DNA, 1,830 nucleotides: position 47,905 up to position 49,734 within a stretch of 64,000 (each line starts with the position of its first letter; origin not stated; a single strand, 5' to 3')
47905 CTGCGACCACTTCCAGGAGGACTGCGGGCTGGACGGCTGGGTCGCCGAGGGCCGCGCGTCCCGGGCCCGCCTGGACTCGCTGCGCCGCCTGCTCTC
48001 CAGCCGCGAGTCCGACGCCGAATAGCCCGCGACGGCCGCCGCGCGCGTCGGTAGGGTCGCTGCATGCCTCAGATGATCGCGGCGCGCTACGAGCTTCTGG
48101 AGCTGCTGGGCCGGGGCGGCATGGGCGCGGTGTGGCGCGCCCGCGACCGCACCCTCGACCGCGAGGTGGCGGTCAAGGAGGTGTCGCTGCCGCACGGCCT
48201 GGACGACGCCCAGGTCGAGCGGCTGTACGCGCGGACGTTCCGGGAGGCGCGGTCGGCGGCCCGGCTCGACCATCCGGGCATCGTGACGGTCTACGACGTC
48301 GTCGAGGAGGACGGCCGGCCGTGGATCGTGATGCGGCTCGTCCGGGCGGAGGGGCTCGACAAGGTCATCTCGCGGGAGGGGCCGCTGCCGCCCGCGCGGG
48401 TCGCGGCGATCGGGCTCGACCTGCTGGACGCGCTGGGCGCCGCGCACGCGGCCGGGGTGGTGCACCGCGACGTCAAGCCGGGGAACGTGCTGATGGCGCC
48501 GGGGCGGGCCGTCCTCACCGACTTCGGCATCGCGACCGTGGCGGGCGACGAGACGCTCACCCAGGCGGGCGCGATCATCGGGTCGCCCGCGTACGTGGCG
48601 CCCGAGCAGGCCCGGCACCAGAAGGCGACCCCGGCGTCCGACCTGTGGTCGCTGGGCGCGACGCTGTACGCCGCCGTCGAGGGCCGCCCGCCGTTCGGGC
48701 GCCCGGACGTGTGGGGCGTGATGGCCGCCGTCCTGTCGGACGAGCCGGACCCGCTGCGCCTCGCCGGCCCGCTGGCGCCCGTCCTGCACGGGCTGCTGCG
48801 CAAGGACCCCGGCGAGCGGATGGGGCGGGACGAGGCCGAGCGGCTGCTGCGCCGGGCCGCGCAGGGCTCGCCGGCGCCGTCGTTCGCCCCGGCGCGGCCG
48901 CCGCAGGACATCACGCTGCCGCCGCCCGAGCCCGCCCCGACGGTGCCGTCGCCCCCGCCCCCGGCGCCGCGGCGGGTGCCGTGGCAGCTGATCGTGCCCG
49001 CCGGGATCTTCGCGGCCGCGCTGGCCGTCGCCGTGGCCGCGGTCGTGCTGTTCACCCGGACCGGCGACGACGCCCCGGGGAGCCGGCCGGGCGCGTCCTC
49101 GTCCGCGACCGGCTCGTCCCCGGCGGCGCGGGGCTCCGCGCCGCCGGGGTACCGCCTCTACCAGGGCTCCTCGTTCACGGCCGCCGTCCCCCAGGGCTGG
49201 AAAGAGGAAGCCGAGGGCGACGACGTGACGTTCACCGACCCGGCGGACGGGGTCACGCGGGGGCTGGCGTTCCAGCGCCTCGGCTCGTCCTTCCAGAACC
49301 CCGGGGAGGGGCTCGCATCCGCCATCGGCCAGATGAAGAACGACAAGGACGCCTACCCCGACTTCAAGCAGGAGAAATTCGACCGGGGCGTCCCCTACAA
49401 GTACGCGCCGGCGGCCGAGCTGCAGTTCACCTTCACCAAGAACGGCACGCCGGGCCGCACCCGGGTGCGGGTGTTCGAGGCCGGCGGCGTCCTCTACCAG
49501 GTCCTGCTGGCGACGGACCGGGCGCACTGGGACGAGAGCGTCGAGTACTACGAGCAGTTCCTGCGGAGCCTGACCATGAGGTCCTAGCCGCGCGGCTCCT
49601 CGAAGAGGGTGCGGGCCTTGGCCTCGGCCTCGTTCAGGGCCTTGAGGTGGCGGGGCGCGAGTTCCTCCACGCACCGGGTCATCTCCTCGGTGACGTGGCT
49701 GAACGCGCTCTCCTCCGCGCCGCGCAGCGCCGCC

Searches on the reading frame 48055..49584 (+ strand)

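Call 68: search_protein_families(library=pfam, proteins=[window:48055-49584:+], max_evalue=0.00001)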
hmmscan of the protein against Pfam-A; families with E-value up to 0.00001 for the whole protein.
window:48055-49584:+ (510 aa): 2 families
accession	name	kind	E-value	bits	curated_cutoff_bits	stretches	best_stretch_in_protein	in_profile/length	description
PF00069.31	Pkinase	-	2.6e-43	148.7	31.7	1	12-260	1-256/263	Protein kinase domain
PF07714.23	PK_Tyr_Ser-Thr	-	1.5e-22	80.6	23.1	1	14-216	3-207/258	Protein tyrosine and serine/threonine kinase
